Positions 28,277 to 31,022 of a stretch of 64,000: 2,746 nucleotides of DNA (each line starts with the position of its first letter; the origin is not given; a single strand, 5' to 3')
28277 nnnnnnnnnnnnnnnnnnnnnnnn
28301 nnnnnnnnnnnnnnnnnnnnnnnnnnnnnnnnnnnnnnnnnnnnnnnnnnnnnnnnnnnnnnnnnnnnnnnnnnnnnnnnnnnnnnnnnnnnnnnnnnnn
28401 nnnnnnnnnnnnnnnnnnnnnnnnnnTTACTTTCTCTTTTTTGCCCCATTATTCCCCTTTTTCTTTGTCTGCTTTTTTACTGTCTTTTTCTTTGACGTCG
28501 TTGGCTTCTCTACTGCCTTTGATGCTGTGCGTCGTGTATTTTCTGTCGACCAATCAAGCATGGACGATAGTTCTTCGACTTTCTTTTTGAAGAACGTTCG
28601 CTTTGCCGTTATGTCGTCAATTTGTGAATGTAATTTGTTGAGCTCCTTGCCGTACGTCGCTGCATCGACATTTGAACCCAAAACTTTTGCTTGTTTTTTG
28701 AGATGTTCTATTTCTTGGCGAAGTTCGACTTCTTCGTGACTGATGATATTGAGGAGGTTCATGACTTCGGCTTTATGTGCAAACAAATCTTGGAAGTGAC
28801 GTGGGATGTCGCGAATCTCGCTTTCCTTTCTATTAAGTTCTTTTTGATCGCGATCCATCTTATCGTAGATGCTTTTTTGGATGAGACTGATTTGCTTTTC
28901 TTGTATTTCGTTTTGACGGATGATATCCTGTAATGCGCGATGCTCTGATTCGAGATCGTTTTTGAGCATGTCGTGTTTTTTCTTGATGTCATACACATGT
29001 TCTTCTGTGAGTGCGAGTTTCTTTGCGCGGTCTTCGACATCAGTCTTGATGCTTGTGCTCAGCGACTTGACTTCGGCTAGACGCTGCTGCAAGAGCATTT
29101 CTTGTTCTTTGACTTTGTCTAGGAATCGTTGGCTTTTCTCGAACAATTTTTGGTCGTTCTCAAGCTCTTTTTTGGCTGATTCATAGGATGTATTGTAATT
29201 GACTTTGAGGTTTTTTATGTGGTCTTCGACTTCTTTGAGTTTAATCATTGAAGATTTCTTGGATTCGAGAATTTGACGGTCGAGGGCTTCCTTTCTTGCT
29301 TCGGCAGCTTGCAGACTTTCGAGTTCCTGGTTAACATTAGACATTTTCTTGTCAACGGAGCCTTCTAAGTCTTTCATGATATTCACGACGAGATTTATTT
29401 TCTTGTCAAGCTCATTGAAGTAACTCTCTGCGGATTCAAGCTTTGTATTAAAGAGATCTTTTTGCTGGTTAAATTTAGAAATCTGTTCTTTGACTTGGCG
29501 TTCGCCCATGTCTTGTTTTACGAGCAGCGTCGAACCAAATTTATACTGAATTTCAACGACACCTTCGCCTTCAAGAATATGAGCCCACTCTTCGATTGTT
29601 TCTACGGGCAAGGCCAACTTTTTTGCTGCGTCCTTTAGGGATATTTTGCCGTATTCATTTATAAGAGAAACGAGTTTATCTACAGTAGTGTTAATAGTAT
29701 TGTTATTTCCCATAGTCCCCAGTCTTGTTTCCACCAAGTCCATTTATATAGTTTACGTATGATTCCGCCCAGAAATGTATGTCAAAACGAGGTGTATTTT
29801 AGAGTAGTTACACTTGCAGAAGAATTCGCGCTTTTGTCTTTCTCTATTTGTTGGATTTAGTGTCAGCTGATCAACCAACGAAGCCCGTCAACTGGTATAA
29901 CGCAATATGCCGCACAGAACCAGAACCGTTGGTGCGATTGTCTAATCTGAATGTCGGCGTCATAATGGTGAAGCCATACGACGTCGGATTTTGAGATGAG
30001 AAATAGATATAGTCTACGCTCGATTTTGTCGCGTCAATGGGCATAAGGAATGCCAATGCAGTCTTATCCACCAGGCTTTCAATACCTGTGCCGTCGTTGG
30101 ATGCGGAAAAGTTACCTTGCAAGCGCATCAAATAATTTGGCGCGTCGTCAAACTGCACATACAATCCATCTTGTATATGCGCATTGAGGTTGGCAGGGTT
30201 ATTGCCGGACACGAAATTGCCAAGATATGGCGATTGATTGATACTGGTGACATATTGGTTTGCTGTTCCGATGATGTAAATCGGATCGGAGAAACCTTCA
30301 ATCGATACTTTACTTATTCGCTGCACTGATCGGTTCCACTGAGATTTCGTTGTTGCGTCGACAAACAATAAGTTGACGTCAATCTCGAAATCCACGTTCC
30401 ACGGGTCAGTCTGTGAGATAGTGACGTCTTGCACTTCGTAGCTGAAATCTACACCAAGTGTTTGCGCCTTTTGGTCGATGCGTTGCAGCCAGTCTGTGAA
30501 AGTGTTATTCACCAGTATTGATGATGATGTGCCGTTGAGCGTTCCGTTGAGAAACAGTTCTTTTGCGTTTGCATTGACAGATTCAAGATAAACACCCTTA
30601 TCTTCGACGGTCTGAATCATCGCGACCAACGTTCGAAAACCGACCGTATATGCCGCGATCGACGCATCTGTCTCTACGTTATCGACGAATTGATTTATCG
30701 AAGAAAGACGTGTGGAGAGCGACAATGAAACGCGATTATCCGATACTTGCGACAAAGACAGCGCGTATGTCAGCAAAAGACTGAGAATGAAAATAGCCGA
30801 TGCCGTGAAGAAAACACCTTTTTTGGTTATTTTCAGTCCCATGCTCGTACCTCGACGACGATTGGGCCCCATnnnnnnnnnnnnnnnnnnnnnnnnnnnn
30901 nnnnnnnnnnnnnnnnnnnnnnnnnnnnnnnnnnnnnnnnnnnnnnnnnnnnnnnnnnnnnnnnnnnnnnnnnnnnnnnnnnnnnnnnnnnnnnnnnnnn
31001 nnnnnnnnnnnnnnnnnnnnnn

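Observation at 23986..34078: Complete archaeal type IV pilus (Tad-like) locus with split TadB/TadC platform and six class III signal peptide proteins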

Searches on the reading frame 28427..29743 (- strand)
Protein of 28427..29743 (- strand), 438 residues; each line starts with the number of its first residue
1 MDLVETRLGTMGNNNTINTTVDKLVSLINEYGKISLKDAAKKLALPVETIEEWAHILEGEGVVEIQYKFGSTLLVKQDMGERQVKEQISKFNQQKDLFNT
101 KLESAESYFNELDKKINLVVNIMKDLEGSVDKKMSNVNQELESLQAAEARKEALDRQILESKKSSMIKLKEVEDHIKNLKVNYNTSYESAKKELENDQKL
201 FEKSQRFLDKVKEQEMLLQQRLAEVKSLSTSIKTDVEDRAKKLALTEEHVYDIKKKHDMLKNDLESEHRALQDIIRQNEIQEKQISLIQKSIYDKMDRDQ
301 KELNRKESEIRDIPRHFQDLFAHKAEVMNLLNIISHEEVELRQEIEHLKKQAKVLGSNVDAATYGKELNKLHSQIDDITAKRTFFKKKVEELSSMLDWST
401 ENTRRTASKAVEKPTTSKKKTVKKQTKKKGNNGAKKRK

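Call 3: search_protein_families(library=pfam, proteins=[window:28427-29743:-], max_evalue=0.1)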
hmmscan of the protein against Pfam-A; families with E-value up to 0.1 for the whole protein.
window:28427-29743:- (438 aa): 4 families
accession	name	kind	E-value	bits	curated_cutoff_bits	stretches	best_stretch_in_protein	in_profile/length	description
PF01399.33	PCI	-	0.015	15.9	22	0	24-54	30-60/84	PCI domain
PF13518.12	HTH_28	-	0.018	15.5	25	0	32-62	12-41/52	Helix-turn-helix domain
PF05531.17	NPV_P10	-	0.052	14.5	29.8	1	341-397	9-66/75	Nucleopolyhedrovirus P10 protein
PF17380.7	DUF5401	-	0.053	12.1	25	1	139-353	377-589/721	Family of unknown function (DUF5401)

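Call 4: search_protein_families(library=ncbifam, proteins=[window:28427-29743:-], max_evalue=0.1)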
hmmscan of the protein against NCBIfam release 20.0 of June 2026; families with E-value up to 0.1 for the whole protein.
window:28427-29743:- (438 aa): 7 families
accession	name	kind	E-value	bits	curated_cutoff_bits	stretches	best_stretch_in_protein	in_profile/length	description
TIGR02169.1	SMC_prok_A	equivalog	3.3e-05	21.8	729.4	1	78-359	237-507/1165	chromosome segregation protein SMC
TIGR02168.1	SMC_prok_B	equivalog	0.00018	19.4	567.35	2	83-353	676-948/1181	chromosome segregation protein SMC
TIGR04523.1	Mplasa_alph_rch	subfamily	0.00052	18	270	1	85-426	369-713/745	helix-rich protein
TIGR04211.1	SH3_and_anchor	equivalog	0.0065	16.1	65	1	289-384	61-157/198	TIGR04211 family SH3 domain-containing protein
NF045780.1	TrlF_fam_ATP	equivalog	0.016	13.9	350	1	77-429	399-757/944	TrlF family AAA-like ATPase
NF045487.1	ASRP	equivalog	0.018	13.6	300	0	119-415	126-417/593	archaea-specific SMC-related protein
NF041034.1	Rad50_Sulf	equivalog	0.024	12.5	1000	0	164-396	188-415/872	DNA double-strand break repair ATPase Rad50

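Call 36: find_homologous_proteins(query=window:28427-29743:-, max_evalue=0.00001)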
Query window:28427-29743:- (438 aa): 7 proteins with E <= 0.00001 among 8000 candidates.
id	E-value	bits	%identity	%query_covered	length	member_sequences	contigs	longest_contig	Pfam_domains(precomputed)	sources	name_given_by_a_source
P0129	1.6e-127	444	54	91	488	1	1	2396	-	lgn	-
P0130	7.5e-106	373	47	91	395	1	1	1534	-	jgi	jgi:chromosome segregation ATPase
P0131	2.8e-97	345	42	97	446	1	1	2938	-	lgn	-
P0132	2.1e-92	329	43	88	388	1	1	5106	-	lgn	-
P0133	5.9e-20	90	23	88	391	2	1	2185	PF24161.2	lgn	-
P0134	1.9e-14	72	23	86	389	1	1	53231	-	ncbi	ncbi:hypothetical protein ACFL1B_01420 [Nanoarchaeota archaeon]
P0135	6.4e-6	44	32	34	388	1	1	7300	-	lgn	-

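Call 60: predict_structure(alignment_id=A3)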
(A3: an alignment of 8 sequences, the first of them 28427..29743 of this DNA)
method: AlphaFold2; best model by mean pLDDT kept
length: 438 residues; sequences in the alignment: 8
mean_pLDDT: 73.0   pTM: 0.33
mean pLDDT of the five models: 73.0, 68.1, 67.7, 64.3, 62.5
residues with pLDDT >= 90: 5; 70-90: 321; 50-70: 47; < 50: 65
segments of 3 or more residues with pLDDT < 50: 1-18, 224-229, 400-438
pLDDT, mean of each block of 10 residues (from residue 1): 33 40 78 82 83 77 72 71 71 78 80 80 79 80 84 89 88 88 89 87 83 69 47 67 79 84 84 84 82 81 73 71 80 81 82 69 74 81 79 67 47 39 37 39
secondary structure, 60 per line:
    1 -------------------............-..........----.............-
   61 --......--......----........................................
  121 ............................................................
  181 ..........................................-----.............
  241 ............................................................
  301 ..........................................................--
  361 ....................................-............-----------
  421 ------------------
elements in order: H20-31 E33-35 H36-42 H47-59 E63-68 E71-76 H81-222 H228-358 H361-396 H398-409

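Call 70: fold_search(model_id=the predicted structure, library=pdb)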
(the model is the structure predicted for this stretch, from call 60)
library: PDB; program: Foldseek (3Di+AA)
matches with E <= 10: 1100; with E <= 0.001: 1
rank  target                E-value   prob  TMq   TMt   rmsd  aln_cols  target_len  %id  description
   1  5k5o_C                9.2e-04  1.00  0.15  0.66   7.1        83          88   16  Structure of AspA-26mer DNA complex (released 2016-06-15)
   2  5k5q_C                1.0e-03  1.00  0.14  0.62   9.3        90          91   17  Structure of AspA-DNA complex: novel centromere bindng protein-centromere complex (released 2016-06-01)
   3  5k5q_B                1.8e-03  1.00  0.14  0.62   9.5        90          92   17  Structure of AspA-DNA complex: novel centromere bindng protein-centromere complex (released 2016-06-01)
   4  4rs8_B                2.0e-03  1.00  0.14  0.67   6.2        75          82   17  Apo structure of novel pNOB8 plasmid centromere binding protein (released 2015-09-16)
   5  4rs8_A                2.8e-03  1.00  0.14  0.69   7.4        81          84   16  Apo structure of novel pNOB8 plasmid centromere binding protein (released 2015-09-16)
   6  5k5q_A                4.3e-03  1.00  0.14  0.62   6.3        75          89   17  Structure of AspA-DNA complex: novel centromere bindng protein-centromere complex (released 2016-06-01)
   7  3f6o_A                4.8e-03  1.00  0.15  0.56   4.2        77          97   12  Crystal structure of ArsR family transcriptional regulator, RHA00566 (released 2008-11-25)
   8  3f72_B                5.4e-03  1.00  0.14  0.53   7.0        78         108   15  Crystal Structure of the Staphylococcus aureus pI258 CadC Metal Binding Site 2 Mutant (released 2009-04-07)
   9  1u2w_B                6.1e-03  1.00  0.14  0.53   6.9        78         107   17  Crystal Structure of the Staphylococcus aureus pI258 CadC (released 2005-07-12)
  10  9ff3                  6.5e-03  1.00  0.14  0.34   3.9        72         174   18  The structure of delta-ScoC, a global regulator protein from Geobacillus kaustophilus T-1 (released 2025-06-04)
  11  1ub9                  8.7e-03  1.00  0.13  0.52   6.2        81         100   18  Structure of the transcriptional regulator homologue protein from Pyrococcus horikoshii OT3 (released 2004-05-04)
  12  6pco_B                9.8e-03  1.00  0.14  0.42   8.3        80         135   16  Mechanism for regulation of DNA binding of Bordetella bronchiseptica BpsR by 6-hydroxynicotinic acid (released 2019-11-06)
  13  6o8k                  1.1e-02  1.00  0.13  0.52   7.1        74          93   15  Crystal Structure of apo and reduced Sulfide-responsive transcriptional repressor (SqrR) from Rhodobacter capsulatus. (released 2020-04-01)
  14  5aj0_BZ               1.1e-02  1.00  0.12  0.55  12.3        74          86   15  Cryo electron microscopy of actively translating human polysomes (POST state). (released 2015-05-20)
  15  3g3z_A                1.1e-02  1.00  0.14  0.40   9.7        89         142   21  The structure of NMB1585, a MarR family regulator from Neisseria meningitidis (released 2009-04-14)
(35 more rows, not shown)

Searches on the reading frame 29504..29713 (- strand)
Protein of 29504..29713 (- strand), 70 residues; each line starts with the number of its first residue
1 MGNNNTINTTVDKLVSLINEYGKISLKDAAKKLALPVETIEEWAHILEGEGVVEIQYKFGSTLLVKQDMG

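Call 57: search_protein_representatives(protein=window:29504-29713:-)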
Query: 70 residues. Proteins with E-value up to 0.001 (for the whole library): 796; up to 1e-10: 18; up to 1e-30: 0. The best 150 are listed.
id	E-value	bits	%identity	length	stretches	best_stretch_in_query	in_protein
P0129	2.8e-21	90.7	65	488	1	1-69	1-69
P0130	1.9e-15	72.3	62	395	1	6-69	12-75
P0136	2.2e-15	72.1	30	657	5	9-65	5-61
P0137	2.4e-13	65.7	54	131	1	5-67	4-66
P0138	2.5e-12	62.5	56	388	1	6-68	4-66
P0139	2.5e-12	62.4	49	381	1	5-69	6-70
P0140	5.3e-12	61.4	54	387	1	7-67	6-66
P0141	6.6e-12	61.1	57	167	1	6-65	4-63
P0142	1.1e-11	60.5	47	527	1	6-65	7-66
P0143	1.1e-11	60.4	50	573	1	4-67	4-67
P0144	2.1e-11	59.5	47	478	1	6-69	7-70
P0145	2.2e-11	59.5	45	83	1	6-69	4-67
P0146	3.4e-11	58.9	53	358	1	6-62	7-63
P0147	6.3e-11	58.0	52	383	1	5-68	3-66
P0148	6.8e-11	57.9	55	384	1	6-69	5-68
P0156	1.8e-10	56.6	52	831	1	4-66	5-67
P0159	2.1e-10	56.4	52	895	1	5-69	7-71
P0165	4.4e-10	55.4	51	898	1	5-67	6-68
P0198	3.0e-09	52.8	49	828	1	7-67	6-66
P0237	1.6e-08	50.4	46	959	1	5-65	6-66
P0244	2.2e-08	50.0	49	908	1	7-65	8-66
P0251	2.6e-08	49.8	52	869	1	5-65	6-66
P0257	3.1e-08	49.6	49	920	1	4-64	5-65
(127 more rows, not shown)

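Call 58: search_protein_families(library=pfam, proteins=[P0159, P0165, P0156, P0198, P0237, P0244, P0251, P0257, P0136, P0143], max_evalue=0.001)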
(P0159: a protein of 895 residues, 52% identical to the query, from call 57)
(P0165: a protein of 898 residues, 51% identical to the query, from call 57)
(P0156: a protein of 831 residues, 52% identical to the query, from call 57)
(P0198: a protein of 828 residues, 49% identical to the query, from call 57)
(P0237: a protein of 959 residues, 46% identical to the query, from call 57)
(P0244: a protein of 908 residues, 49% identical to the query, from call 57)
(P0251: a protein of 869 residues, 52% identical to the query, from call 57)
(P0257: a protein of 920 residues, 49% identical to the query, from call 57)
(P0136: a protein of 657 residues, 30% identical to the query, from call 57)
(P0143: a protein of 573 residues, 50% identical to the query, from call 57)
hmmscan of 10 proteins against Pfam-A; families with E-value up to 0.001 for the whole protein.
P0159 (895 aa): 4 families
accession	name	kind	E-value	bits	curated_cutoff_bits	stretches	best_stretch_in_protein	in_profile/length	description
PF22360.1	SbsC_spectrin-like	-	1.4e-08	35.8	26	0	149-191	10-56/62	SbsC,spectrin-like repeat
PF14559.12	TPR_19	-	2.8e-06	28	25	0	144-171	24-51/68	Tetratricopeptide repeat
PF17107.11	SesA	-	2.6e-05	24.8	26.3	1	111-187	6-78/122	N-terminal domain on NACHT_NTPase and P-loop NTPases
PF14276.11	DUF4363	-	0.00031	21.1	27.5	0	371-412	57-98/107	Domain of unknown function (DUF4363)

P0165 (898 aa): 0 families

P0156 (831 aa): 0 families

P0198 (828 aa): 0 families

P0237 (959 aa): 1 family
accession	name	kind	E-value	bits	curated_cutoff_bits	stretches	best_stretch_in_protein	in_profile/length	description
PF07719.23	TPR_2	-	0.00022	21.5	27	0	919-946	7-34/34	Tetratricopeptide repeat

P0244 (908 aa): 0 families

P0251 (869 aa): 0 families

P0257 (920 aa): 0 families

P0136 (657 aa): 9 families
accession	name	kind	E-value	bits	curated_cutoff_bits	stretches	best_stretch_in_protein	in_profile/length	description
PF13545.12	HTH_Crp_2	-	1.2e-07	32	27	0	127-155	26-55/70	Crp-like helix-turn-helix domain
PF12802.13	MarR_2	-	2e-07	31.5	27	0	122-155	18-52/61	MarR family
PF01978.25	TrmB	-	1.1e-06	28.8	25.6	0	114-156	14-55/68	Sugar-specific transcriptional regulator TrmB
PF01047.28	MarR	-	2.1e-06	28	24.6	0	406-431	22-47/59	MarR family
PF02082.26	Rrf2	-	2.6e-06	28.1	30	0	115-155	15-55/132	Iron-dependent Transcriptional regulator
PF13518.12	HTH_28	-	6.5e-05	23.4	25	0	391-430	4-41/52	Helix-turn-helix domain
PF13551.12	HTH_29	-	9.8e-05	22.8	28.1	0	403-432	14-43/64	Winged helix-turn helix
PF01399.33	PCI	-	9.9e-05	22.9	22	0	107-155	22-71/84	PCI domain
PF25213.1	HVO_A0261_N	-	0.00061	20.1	35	0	122-154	23-55/86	HVO_A0261 N-terminal domain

P0143 (573 aa): 0 families

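Call 91: search_protein_families(library=pfam, proteins=[window:29504-29713:-], max_evalue=0.05)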
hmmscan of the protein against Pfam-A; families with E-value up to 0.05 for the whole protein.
window:29504-29713:- (70 aa): 4 families
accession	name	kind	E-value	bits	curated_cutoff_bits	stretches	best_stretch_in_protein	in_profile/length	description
PF13518.12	HTH_28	-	0.0041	17.6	25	1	22-52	12-41/52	Helix-turn-helix domain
PF01399.33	PCI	-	0.0051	17.4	22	1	14-44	30-60/84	PCI domain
PF25212.1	HVO_A0114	-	0.04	14.2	27.6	1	13-57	26-70/84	HVO_A0114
PF16221.11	HTH_47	-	0.047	13.7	27.1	0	2-54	24-77/78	winged helix-turn-helix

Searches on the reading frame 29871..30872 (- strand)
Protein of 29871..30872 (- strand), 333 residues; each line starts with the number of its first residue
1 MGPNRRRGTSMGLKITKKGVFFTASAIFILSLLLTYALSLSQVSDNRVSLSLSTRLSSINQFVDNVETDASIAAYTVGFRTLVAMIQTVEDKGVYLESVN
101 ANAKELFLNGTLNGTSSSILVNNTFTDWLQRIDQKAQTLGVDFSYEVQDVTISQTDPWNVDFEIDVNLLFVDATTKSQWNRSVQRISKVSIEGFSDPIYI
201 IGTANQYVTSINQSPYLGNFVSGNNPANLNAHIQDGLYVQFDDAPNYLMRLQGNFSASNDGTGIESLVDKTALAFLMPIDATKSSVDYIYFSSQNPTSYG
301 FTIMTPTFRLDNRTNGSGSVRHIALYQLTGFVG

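Call 3: search_protein_families(library=pfam, proteins=[window:29871-30872:-], max_evalue=0.1)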
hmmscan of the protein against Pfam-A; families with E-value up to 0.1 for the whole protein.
window:29871-30872:- (333 aa): 1 family
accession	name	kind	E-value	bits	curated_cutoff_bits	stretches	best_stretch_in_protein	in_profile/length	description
PF09763.15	Sec3_CC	-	0.0086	16.3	27.1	1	50-122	31-99/133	Exocyst complex component Sec3, coiled-coil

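Call 4: search_protein_families(library=ncbifam, proteins=[window:29871-30872:-], max_evalue=0.1)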
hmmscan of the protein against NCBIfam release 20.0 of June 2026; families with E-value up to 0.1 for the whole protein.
window:29871-30872:- (333 aa): 1 family
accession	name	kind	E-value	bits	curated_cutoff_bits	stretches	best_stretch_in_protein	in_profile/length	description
NF005822.0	PRK07708.1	equivalog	0.094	12.2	175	0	81-147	125-189/220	hypothetical protein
